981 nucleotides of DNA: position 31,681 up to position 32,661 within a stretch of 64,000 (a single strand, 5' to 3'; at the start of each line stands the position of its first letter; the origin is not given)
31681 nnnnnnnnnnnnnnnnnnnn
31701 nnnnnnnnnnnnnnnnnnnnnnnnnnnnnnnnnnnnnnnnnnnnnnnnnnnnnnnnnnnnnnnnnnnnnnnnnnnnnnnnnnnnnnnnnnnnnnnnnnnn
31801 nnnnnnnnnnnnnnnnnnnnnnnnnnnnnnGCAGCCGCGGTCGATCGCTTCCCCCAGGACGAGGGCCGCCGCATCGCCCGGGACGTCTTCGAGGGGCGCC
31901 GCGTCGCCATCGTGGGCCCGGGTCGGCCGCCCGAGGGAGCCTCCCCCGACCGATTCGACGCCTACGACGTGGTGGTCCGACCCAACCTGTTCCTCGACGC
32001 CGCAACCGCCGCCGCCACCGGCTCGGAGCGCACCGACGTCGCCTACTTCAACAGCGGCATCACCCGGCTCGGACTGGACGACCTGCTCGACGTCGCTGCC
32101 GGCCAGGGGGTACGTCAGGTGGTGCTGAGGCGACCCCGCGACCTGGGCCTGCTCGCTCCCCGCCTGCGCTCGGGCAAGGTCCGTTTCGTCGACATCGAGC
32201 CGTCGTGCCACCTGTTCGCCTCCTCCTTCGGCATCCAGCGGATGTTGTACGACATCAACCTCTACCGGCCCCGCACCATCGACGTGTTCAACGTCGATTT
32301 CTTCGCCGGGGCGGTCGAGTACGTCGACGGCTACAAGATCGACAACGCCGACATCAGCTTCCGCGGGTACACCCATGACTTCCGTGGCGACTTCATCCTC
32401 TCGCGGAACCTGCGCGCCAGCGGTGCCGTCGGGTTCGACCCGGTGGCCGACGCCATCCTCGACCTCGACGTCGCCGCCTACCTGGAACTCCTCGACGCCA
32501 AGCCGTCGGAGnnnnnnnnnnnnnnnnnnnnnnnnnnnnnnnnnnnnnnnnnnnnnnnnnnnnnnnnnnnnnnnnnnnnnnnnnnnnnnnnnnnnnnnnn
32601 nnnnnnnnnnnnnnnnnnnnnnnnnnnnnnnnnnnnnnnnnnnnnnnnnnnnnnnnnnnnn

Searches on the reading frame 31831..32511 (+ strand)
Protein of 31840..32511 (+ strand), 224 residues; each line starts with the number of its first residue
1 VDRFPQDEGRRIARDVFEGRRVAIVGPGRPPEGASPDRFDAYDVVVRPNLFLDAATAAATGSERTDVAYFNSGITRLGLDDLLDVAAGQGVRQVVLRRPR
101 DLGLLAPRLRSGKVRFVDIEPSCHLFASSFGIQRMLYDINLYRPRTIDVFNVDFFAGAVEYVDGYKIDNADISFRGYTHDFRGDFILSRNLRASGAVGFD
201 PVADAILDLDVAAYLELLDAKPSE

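Call 20: find_homologous_proteins(query=A2, max_evalue=0.001)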
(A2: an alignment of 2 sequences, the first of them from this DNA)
Query A2 (2 sequences) (224 aa, profile of the alignment): 3 proteins with E <= 0.001 among 8000 candidates.
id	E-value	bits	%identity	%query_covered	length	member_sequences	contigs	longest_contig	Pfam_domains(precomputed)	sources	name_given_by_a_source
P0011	2.5e-105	369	78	99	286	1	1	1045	-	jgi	jgi:hypothetical protein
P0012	8.2e-105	368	86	91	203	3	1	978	-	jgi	jgi:hypothetical protein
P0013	7.3e-33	132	74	43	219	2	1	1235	-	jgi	jgi:hypothetical protein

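Call 29: search_protein_representatives(alignment_id=A3)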
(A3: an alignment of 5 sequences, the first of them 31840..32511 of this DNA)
Query: 5 sequences, 565 profile positions. Proteins with E-value up to 0.001 (for the whole library): 997; up to 1e-10: 415; up to 1e-30: 48. The best 150 are listed.
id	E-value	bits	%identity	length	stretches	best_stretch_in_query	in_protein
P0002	0.0e+00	1124.6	-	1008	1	1-565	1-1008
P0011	1.4e-157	542.5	-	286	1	270-563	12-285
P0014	4.5e-88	313.0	-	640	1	235-562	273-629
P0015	5.9e-64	233.4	-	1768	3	273-561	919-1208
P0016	2.1e-58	215.0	-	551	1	2-235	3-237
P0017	1.2e-56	209.2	-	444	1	235-560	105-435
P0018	2.3e-50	188.5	-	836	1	235-562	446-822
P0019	6.3e-49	183.7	-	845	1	118-562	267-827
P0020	4.8e-48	180.8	-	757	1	217-562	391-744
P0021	5.5e-48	180.6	-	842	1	235-559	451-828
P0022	9.9e-47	176.5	-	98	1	419-516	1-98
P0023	3.0e-46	174.9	-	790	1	152-563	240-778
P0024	6.2e-45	170.6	-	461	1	12-235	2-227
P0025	1.5e-44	169.3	-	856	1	235-561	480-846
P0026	1.7e-44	169.1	-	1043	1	235-564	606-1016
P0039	9.3e-37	143.6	-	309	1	279-560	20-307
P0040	4.5e-36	141.3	-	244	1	347-562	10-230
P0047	5.6e-32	127.8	-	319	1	281-563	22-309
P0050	3.1e-31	125.4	-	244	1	355-560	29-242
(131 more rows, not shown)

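Call 33: search_protein_families(library=pfam, alignment_id=A4, max_evalue=0.001)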
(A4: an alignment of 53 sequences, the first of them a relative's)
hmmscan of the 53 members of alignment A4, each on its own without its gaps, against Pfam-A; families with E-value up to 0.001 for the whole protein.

A. member 1, P0014 (640 aa): 8 families
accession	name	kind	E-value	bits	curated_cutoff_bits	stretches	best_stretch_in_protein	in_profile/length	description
PF14559.12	TPR_19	-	6.6e-15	55.6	25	1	42-102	5-65/68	Tetratricopeptide repeat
PF13432.12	TPR_16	-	1.4e-06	29.1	32.7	1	42-94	11-63/65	Tetratricopeptide repeat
PF13428.12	TPR_14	-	2.9e-05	24.8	23.5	0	186-225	5-44/44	Tetratricopeptide repeat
PF07719.23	TPR_2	-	3.3e-05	24.1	27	0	149-177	2-30/34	Tetratricopeptide repeat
PF13431.12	TPR_17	-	0.00035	21.1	24.4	0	51-80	2-31/34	Tetratricopeptide repeat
PF12895.13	ANAPC3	-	0.00038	21.1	27.2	0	46-103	7-63/82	Anaphase-promoting complex, cyclosome, subunit 3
PF13181.12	TPR_8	-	0.00059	20.2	25.7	0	41-61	14-34/34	Tetratricopeptide repeat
PF13371.12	TPR_9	-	0.00073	19.9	35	0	122-179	3-60/73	Tetratricopeptide repeat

B. families by the number of members that match (of 53 scanned): 30 families (the first 25 are shown)
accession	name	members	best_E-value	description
PF14559.12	TPR_19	37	2.4e-25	Tetratricopeptide repeat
PF13428.12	TPR_14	36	1.3e-27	Tetratricopeptide repeat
PF07719.23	TPR_2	35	2.7e-36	Tetratricopeptide repeat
PF13414.12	TPR_11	31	9e-36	TPR repeat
PF13431.12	TPR_17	28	7.2e-19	Tetratricopeptide repeat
PF13432.12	TPR_16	27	3.9e-24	Tetratricopeptide repeat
PF00515.34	TPR_1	24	8.3e-31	Tetratricopeptide repeat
PF13371.12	TPR_9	23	1.1e-10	Tetratricopeptide repeat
PF13181.12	TPR_8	20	1.5e-22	Tetratricopeptide repeat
PF13174.12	TPR_6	20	1.4e-13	Tetratricopeptide repeat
PF23914.1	TPR_CcmH_CycH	19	2.8e-15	Cytochrome c-type biogenesis protein H TPR domain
PF13424.12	TPR_12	16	6e-17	Tetratricopeptide repeat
PF13176.12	TPR_7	15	3.7e-15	Tetratricopeptide repeat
PF12895.13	ANAPC3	11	6.9e-09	Anaphase-promoting complex, cyclosome, subunit 3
PF24575.1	TPR_Slam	6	2.1e-07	Surface lipoprotein assembly modifier, N-terminal TPR repeats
PF00777.23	Glyco_transf_29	5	4.2e-09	Glycosyltransferase family 29 (sialyltransferase)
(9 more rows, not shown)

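Call 36: search_solved_structures(query=A5, max_evalue=10, show_alignments=3)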
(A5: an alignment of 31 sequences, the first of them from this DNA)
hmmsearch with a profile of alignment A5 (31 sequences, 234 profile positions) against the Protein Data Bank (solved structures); distinct sequences matched with E-value up to 10: 9.
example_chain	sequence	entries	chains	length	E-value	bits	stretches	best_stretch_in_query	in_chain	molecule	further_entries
4mps_A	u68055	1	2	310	2.3e-06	30.1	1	22-121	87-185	Beta-galactoside alpha-2,6-sialyltransferase 1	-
6qvs_A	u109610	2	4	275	1.1e-05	27.8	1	22-119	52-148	Beta-galactoside alpha-2,6-sialyltransferase 1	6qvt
4js1_A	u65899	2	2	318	1.6e-05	27.3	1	22-119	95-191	Beta-galactoside alpha-2,6-sialyltransferase 1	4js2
2wnb_A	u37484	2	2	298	2.4e-05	26.7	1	16-86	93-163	CMP-N-acetylneuraminate-beta-galactosamide-alpha-2,3-sialyltransferase 1 | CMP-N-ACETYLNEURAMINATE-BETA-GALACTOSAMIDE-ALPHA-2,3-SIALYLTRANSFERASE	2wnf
2wml_A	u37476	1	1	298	2.4e-05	26.7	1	16-86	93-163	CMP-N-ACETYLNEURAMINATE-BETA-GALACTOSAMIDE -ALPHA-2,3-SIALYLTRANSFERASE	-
5bo6_A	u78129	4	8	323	0.00011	24.6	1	23-84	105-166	Sia-alpha-2,3-Gal-beta-1,4-GlcNAc-R:alpha 2,8-sialyltransferase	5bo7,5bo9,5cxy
5bo8_A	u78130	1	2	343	0.00015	24.1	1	23-84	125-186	Sia-alpha-2,3-Gal-beta-1,4-GlcNAc-R:alpha 2,8-sialyltransferase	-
9d5n_CR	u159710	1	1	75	0.0035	19.6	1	102-158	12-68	RIIa domain-containing protein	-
6apj_A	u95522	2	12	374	0.21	13.8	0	22-66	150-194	Alpha-N-acetylgalactosaminide alpha-2,6-sialyltransferase 2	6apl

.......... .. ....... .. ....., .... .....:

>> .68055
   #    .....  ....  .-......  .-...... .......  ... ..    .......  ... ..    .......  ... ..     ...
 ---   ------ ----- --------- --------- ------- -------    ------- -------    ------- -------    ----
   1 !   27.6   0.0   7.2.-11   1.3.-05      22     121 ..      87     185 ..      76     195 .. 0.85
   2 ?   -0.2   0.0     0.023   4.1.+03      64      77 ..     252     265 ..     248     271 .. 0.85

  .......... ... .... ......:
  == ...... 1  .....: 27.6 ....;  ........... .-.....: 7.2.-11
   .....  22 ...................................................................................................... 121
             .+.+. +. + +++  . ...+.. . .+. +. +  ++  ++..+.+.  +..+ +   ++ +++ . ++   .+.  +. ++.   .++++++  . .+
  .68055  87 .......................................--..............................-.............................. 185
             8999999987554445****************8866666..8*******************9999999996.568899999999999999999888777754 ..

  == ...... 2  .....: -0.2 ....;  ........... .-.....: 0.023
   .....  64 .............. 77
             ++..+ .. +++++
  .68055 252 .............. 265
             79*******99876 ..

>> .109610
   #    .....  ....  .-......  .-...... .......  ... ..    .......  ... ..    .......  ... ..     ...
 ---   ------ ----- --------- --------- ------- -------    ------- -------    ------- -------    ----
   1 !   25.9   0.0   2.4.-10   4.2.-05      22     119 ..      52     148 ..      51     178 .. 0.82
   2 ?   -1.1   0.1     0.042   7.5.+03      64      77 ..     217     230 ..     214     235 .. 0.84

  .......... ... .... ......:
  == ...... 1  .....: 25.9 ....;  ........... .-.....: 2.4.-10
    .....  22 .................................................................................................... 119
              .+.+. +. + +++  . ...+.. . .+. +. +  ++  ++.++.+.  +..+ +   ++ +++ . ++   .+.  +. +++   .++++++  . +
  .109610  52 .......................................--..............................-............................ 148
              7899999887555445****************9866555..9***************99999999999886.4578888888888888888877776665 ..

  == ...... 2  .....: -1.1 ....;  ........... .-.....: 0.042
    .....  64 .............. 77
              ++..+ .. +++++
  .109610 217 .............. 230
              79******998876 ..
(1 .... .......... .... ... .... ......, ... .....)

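Call 44: predict_structure(alignment_id=A5)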
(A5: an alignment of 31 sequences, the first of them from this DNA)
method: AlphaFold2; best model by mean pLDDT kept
length: 227 residues; sequences in the alignment: 31
mean_pLDDT: 87.3   pTM: 0.88
mean pLDDT of the five models: 87.3, 86.6, 85.2, 84.8, 83.5
residues with pLDDT >= 90: 130; 70-90: 71; 50-70: 21; < 50: 5
segments of 3 or more residues with pLDDT < 50: 1-3
pLDDT, mean of each block of 10 residues (from residue 1): 64 97 97 91 96 86 92 80 89 94 81 91 61 89 96 94 87 62 88 97 97 97 80
secondary structure, 60 per line:
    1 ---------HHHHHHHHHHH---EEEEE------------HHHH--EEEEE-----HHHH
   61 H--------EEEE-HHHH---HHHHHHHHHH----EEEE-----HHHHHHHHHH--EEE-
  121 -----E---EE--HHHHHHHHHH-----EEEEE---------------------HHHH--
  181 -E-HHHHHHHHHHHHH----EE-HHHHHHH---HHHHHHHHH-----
elements in order: H10-20 E24-28 H41-44 E47-51 H57-61 E70-73 H75-78 H82-91 E96-99 H105-114 E117-119 H134-143 E149-153 H175-178 H184-196 H204-210 H214-222

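Call 48: fold_search(model_id=the predicted structure, library=pdb)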
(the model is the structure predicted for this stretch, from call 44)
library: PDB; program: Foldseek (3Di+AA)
matches with E <= 10: 1432; with E <= 0.001: 13
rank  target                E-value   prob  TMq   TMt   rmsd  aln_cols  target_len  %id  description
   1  5cxy_A                1.5e-05  1.00  0.49  0.40   6.3       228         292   14  Structure of a Glycosyltransferase in Complex with Inhibitor (released 2016-09-07)
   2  5bo9_A                2.4e-05  1.00  0.50  0.42   6.4       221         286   14  Structure of human sialyltransferase ST8SiaIII in complex with CMP-3FNeu5Ac and Sia-6S-LacNAc (released 2015-07-15)
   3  5bo6_A                2.7e-05  1.00  0.46  0.38   6.5       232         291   13  Structure of human sialyltransferase ST8SiaIII in complex with CDP (released 2015-07-15)
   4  6apl_E                4.8e-05  1.00  0.48  0.39   7.5       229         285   15  Crystal Structure of human ST6GALNAC2 in complex with CMP (released 2017-12-20)
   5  5bo8_B                1.0e-04  1.00  0.47  0.41   6.5       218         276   14  Structure of human sialyltransferase ST8SiaIII (released 2015-07-15)
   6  6apl_F                2.4e-04  1.00  0.47  0.38   7.5       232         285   15  Crystal Structure of human ST6GALNAC2 in complex with CMP (released 2017-12-20)
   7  6apl_A                3.0e-04  1.00  0.55  0.44   5.4       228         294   16  Crystal Structure of human ST6GALNAC2 in complex with CMP (released 2017-12-20)
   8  2p2v                  3.3e-04  1.00  0.51  0.44   6.2       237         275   13  Crystal structure analysis of monofunctional alpha-2,3-sialyltransferase Cst-I from Campylobacter jejuni (released 2007-07-10)
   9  6apl_C                4.9e-04  1.00  0.51  0.39   6.6       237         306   14  Crystal Structure of human ST6GALNAC2 in complex with CMP (released 2017-12-20)
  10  9hvg                  6.3e-04  0.80  0.28  0.25  13.2       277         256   12  High-efficiency Kemp eliminases by complete computational design (released 2025-06-11)
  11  2p56                  6.7e-04  1.00  0.47  0.43   6.6       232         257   12  Crystal structure of alpha-2,3-sialyltransferase from Campylobacter jejuni in apo form (released 2007-07-10)
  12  6apj_A                8.1e-04  1.00  0.50  0.41   6.1       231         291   15  Crystal Structure of human ST6GALNAC2 (released 2017-12-20)
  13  2nws_B                9.1e-04  0.90  0.31  0.28  15.2       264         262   14  Structural and mechanistic changes along an engineered path from metallo to non-metallo KDO8P synthase (released 2007-04-24)
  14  6apj_B                1.0e-03  1.00  0.50  0.41   5.8       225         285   16  Crystal Structure of human ST6GALNAC2 (released 2017-12-20)
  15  6apj_C                1.3e-03  1.00  0.52  0.42   5.8       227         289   15  Crystal Structure of human ST6GALNAC2 (released 2017-12-20)
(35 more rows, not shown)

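Call 64: find_related_loci(query=A8, collection=metagenome_contigs, flank=10000)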
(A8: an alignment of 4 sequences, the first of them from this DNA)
Query A8 (227 aa) in metagenome_contigs; peptide patterns used: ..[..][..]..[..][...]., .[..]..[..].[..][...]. (x = any residue, [..] = any of these).
69 stretches matched a pattern, but none encodes a relative of the query by tblastn (E <= 1e-3).

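Call 67: find_homologous_proteins(query=A5, max_evalue=0.00001)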
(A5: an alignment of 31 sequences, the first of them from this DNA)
Query A5 (31 sequences) (227 aa, profile of the alignment): 20 proteins with E <= 0.00001 among 8000 candidates.
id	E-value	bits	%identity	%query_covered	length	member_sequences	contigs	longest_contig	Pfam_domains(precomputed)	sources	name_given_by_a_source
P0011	7.3e-69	249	78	98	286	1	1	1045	-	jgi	jgi:hypothetical protein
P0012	1.6e-60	222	86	89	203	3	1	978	-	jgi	jgi:hypothetical protein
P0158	5.3e-47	178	26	90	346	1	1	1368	-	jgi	-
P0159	8.3e-44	167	24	89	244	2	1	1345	-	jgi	jgi:hypothetical protein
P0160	5.8e-38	148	75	53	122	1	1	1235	-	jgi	jgi:hypothetical protein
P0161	5.2e-31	126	22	91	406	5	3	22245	-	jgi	jgi:hypothetical protein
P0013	5.1e-18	83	74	43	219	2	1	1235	-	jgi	jgi:hypothetical protein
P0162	1.6e-14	72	35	22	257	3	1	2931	-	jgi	jgi:hypothetical protein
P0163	1.7e-14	71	26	87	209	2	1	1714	-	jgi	-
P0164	1.2e-11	62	28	38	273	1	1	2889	PF00777.24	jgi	jgi:hypothetical protein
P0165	1.5e-11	62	34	28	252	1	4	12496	-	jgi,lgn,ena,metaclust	metaclust:\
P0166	3.3e-10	57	35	23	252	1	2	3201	PF00777.24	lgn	-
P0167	1.3e-8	52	42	23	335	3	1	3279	PF00777.24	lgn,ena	-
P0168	1.6e-8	52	45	15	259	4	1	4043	-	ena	-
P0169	6.0e-8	50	50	15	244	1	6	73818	PF00777.24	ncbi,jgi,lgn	jgi:hypothetical protein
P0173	5.1e-7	47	31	28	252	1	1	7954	PF00777.24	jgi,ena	-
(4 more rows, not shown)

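Call 68: find_encoding_contigs(protein=P0014, flank=10000, max_places=2)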
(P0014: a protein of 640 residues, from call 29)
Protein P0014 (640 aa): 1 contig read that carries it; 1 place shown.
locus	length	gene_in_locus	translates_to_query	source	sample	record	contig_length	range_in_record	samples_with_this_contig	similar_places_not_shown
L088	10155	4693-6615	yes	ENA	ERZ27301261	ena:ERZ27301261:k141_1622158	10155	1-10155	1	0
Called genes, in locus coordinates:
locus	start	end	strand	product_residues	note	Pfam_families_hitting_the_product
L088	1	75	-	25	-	?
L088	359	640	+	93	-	-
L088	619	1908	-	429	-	PF08241:Methyltransf_11 (weak), PF13649:Methyltransf_25 (weak)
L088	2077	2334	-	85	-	-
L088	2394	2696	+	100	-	-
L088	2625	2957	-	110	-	-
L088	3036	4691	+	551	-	PF04464:Glyphos_transf, PF13428:TPR_14 (faint), PF13432:TPR_16 (faint), PF14559:TPR_19 (faint), PF00515:TPR_1 (faint), PF07719:TPR_2 (faint)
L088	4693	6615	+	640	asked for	PF14559:TPR_19 (weak), PF13432:TPR_16 (faint), PF21033:RMD1-3 (faint)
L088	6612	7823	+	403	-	PF02348:CTP_transf_3, PF12804:NTP_transf_3, PF08282:Hydrolase_3 (faint)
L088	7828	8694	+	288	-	PF03102:NeuB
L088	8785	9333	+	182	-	-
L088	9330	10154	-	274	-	?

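Call 69: find_encoding_contigs(protein=P0161, flank=10000, max_places=2)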
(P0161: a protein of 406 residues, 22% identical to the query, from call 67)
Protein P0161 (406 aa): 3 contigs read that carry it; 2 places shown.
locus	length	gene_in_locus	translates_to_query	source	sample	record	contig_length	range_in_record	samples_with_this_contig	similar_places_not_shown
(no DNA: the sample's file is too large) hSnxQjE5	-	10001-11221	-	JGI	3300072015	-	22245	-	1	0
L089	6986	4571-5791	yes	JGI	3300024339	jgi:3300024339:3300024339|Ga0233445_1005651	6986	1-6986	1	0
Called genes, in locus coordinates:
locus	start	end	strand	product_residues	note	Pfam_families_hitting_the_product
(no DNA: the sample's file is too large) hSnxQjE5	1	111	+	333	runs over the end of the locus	PF01073:3Beta_HSD, PF01370:Epimerase, PF02719:Polysacc_synt_2, PF04321:RmlD_sub_bind, PF05368:NmrA (weak), PF07993:NAD_binding_4 (faint), PF13460:NAD_binding_10, PF16363:GDP_Man_Dehyd, +1 more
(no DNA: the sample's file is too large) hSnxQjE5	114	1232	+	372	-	PF01041:DegT_DnrJ_EryC1, PF00155:Aminotran_1_2 (weak), PF01212:Beta_elim_lyase (weak)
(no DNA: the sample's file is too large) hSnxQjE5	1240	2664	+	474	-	-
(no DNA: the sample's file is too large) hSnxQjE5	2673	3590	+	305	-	PF03102:NeuB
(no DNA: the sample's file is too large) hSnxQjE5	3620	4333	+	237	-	PF02348:CTP_transf_3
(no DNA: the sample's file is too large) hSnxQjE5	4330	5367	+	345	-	PF21360:PylC-like_N (weak), PF02655:ATP-grasp_3 (weak)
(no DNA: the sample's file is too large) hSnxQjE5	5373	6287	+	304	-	-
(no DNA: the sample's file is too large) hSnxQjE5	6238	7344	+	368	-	PF13378:MR_MLE_C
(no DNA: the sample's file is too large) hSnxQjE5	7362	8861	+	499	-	PF03358:FMN_red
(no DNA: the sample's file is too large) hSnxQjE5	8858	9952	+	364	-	-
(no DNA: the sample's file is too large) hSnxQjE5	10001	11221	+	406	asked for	-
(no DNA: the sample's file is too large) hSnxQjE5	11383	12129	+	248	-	-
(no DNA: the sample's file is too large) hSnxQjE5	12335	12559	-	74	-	-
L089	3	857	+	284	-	?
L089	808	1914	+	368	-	PF13378:MR_MLE_C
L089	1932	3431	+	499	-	PF03358:FMN_red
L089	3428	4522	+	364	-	-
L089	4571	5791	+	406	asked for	-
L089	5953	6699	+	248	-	-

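Call 70: find_encoding_contigs(protein=P0015, flank=10000, max_places=1)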
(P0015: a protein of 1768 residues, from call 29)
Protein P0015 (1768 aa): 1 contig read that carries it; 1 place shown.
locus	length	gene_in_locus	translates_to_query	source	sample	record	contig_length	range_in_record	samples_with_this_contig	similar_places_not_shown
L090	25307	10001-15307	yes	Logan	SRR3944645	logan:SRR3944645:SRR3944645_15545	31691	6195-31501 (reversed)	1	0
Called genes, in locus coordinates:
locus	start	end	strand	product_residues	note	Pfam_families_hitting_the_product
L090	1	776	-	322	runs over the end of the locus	?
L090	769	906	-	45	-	-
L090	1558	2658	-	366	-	-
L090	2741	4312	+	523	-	PF03102:NeuB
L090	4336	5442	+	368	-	PF00535:Glycos_transf_2, PF10111:Glyco_tranf_2_2, PF13641:Glyco_tranf_2_3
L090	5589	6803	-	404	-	PF04230:PS_pyruv_trans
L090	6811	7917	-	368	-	PF00535:Glycos_transf_2, PF10111:Glyco_tranf_2_2, PF13641:Glyco_tranf_2_3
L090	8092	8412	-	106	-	PF14305:ATPgrasp_TupA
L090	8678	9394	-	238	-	PF14305:ATPgrasp_TupA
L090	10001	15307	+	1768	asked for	PF00515:TPR_1 (faint), PF07719:TPR_2 (faint), PF13371:TPR_9 (faint), PF13414:TPR_11 (faint), PF13428:TPR_14 (faint), PF13432:TPR_16 (faint), PF20308:TPR-S (faint), PF14559:TPR_19 (weak), +2 more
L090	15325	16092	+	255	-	PF02348:CTP_transf_3, PF12804:NTP_transf_3 (weak)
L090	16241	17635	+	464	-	PF01636:APH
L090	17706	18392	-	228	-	-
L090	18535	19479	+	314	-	-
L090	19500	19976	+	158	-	-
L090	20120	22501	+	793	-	PF00535:Glycos_transf_2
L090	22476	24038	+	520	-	PF13578:Methyltransf_24 (weak)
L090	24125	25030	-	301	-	-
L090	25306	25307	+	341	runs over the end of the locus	PF00535:Glycos_transf_2, PF13641:Glyco_tranf_2_3, PF10111:Glyco_tranf_2_2 (faint)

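Call 71: find_encoding_contigs(protein=P0040, flank=10000, max_places=1)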
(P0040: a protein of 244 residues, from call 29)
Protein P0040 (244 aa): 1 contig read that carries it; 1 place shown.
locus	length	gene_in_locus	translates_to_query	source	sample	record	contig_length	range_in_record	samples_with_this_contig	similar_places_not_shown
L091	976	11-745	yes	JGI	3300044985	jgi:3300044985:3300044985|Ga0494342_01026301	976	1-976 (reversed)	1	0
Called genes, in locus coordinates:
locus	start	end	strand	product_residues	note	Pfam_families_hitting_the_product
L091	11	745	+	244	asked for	-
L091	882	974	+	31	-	?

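Call 72: find_encoding_contigs(protein=P0019, flank=10000, max_places=1)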
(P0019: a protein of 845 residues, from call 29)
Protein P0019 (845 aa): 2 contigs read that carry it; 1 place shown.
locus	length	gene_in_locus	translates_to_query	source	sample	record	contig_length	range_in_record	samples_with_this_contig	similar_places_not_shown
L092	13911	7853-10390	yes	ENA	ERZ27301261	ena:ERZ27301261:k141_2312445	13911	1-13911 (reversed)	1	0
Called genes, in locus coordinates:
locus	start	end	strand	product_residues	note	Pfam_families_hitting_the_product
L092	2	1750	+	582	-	?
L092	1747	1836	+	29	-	-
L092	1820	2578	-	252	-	-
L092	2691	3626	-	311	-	PF22674:C2185-like_N, PF04991:LicD (weak)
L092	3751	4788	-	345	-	-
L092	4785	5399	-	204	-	PF02348:CTP_transf_3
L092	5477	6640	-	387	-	PF00155:Aminotran_1_2, PF01041:DegT_DnrJ_EryC1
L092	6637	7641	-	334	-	PF00106:adh_short, PF01073:3Beta_HSD, PF01370:Epimerase, PF02719:Polysacc_synt_2, PF04321:RmlD_sub_bind, PF07993:NAD_binding_4 (faint), PF13460:NAD_binding_10, PF16363:GDP_Man_Dehyd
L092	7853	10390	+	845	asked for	PF13424:TPR_12 (faint), PF00515:TPR_1 (faint), PF07719:TPR_2 (faint), PF12895:ANAPC3 (faint), PF13174:TPR_6 (faint), PF13432:TPR_16 (weak), PF13432:TPR_16 (weak), PF13414:TPR_11, +9 more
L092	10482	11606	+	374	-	PF01071:GARS_A (weak), PF13535:ATP-grasp_4 (weak)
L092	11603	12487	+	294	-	PF01073:3Beta_HSD, PF01370:Epimerase, PF04321:RmlD_sub_bind, PF13460:NAD_binding_10, PF16363:GDP_Man_Dehyd, PF02719:Polysacc_synt_2 (weak), PF07993:NAD_binding_4 (weak)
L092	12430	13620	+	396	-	PF03102:NeuB, PF08666:SAF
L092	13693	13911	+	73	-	?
